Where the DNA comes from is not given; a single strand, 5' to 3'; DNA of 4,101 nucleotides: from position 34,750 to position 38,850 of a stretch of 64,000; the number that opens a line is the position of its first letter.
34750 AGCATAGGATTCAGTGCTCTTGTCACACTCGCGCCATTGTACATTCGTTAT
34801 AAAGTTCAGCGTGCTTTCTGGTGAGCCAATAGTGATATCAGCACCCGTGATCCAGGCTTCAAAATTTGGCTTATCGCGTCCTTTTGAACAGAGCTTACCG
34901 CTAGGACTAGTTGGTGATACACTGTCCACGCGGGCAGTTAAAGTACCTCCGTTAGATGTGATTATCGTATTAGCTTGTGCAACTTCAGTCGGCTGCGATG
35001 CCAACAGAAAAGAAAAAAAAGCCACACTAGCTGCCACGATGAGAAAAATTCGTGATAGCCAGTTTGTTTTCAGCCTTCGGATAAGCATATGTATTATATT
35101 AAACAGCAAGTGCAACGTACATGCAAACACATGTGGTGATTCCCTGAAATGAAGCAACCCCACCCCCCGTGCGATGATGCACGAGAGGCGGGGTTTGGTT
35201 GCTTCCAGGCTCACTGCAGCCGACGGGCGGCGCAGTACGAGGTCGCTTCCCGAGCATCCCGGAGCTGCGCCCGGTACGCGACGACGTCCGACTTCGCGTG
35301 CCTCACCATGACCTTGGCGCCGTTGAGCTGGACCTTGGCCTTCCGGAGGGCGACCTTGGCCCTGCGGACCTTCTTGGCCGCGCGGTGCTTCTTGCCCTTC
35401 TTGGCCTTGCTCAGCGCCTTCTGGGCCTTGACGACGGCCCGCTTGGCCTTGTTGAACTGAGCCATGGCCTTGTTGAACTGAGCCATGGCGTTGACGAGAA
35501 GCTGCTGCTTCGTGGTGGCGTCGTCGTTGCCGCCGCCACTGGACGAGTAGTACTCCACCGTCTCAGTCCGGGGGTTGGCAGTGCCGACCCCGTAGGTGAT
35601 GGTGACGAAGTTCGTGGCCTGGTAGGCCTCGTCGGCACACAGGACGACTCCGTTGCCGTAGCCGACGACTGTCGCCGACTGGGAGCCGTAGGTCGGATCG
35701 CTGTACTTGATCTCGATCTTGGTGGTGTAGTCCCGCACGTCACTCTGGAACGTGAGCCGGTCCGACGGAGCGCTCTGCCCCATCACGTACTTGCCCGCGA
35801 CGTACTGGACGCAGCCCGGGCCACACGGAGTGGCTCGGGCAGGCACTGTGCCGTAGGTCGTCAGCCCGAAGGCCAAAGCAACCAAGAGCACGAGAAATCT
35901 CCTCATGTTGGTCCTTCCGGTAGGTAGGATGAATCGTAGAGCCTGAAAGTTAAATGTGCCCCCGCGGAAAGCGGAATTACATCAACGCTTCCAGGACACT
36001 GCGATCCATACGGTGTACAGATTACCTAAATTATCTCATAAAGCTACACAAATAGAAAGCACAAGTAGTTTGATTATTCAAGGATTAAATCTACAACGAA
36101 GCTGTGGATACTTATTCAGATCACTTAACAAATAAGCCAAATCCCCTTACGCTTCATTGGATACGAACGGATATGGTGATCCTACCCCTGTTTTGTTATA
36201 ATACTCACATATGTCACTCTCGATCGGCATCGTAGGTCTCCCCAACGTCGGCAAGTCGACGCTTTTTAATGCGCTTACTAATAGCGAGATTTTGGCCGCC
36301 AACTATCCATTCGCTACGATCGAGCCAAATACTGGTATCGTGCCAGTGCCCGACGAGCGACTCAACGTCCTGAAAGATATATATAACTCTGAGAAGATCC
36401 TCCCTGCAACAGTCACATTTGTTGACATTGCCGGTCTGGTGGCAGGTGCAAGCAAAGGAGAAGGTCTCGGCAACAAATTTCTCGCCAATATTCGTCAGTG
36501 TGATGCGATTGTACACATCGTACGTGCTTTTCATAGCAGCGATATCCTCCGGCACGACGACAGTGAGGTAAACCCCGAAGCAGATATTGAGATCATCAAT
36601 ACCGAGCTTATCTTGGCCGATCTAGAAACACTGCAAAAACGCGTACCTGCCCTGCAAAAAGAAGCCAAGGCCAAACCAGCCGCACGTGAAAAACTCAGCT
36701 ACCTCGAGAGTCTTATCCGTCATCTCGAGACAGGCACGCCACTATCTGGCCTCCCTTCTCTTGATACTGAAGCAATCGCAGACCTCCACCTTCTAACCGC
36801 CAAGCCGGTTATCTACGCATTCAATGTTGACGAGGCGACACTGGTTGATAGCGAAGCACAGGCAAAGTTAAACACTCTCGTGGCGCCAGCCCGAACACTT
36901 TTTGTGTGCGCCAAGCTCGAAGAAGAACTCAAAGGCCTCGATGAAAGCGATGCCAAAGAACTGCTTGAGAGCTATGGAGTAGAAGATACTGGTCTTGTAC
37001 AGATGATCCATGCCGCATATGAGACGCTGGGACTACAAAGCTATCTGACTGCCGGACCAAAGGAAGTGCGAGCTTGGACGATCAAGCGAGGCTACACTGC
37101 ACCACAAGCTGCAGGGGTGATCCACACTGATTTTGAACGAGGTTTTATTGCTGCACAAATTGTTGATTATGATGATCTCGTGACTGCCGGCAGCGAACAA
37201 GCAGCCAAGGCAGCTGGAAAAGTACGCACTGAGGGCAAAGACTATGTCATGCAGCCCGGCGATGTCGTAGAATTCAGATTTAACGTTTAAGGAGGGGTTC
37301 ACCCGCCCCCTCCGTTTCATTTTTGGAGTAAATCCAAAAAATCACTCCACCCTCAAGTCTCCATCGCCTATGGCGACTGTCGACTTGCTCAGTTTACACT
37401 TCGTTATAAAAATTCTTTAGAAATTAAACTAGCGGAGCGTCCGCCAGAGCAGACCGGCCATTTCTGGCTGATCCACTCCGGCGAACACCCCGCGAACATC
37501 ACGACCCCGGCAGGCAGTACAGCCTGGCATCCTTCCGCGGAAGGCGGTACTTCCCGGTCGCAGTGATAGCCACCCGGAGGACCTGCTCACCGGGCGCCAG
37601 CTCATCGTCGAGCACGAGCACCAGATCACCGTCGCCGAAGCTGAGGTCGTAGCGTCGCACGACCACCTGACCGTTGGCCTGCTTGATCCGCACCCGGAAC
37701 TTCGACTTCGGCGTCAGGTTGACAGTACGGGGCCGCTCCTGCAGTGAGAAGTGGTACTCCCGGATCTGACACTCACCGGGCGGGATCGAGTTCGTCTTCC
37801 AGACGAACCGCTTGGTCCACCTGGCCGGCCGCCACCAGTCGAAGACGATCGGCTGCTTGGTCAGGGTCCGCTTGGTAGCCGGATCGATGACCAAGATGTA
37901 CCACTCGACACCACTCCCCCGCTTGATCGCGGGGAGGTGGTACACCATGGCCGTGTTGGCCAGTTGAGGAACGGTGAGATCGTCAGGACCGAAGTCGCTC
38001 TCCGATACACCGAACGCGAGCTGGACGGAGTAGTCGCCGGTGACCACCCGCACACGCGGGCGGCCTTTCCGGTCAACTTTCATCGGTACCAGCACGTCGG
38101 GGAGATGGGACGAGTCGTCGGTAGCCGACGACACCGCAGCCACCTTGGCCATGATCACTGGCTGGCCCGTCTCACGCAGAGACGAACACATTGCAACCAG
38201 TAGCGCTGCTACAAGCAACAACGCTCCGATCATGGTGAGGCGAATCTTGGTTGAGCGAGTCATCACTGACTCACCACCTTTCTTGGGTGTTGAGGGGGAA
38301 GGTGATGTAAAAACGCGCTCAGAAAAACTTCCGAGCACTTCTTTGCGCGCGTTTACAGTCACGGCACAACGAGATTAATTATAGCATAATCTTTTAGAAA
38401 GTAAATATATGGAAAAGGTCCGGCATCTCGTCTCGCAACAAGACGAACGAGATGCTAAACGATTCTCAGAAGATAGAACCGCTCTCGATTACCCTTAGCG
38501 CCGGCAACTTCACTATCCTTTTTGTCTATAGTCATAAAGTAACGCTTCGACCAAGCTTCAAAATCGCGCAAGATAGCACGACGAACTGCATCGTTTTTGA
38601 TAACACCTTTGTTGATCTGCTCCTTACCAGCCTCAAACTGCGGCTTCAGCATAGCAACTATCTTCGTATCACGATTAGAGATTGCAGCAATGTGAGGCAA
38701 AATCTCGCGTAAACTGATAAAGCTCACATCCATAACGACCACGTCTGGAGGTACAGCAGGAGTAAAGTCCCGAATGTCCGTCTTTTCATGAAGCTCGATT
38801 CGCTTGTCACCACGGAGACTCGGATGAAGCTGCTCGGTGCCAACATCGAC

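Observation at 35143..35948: High-GC island 1: a complete foreign-looking gene cassette for an exported Lys/Ala-rich protein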

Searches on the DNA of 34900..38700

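Call 17: search_rna_families(source=window, start=34900, end=38700, threshold=evalue, max_evalue=5)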
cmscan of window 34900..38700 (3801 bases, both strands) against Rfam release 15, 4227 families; matches with E-value up to 5: 0.
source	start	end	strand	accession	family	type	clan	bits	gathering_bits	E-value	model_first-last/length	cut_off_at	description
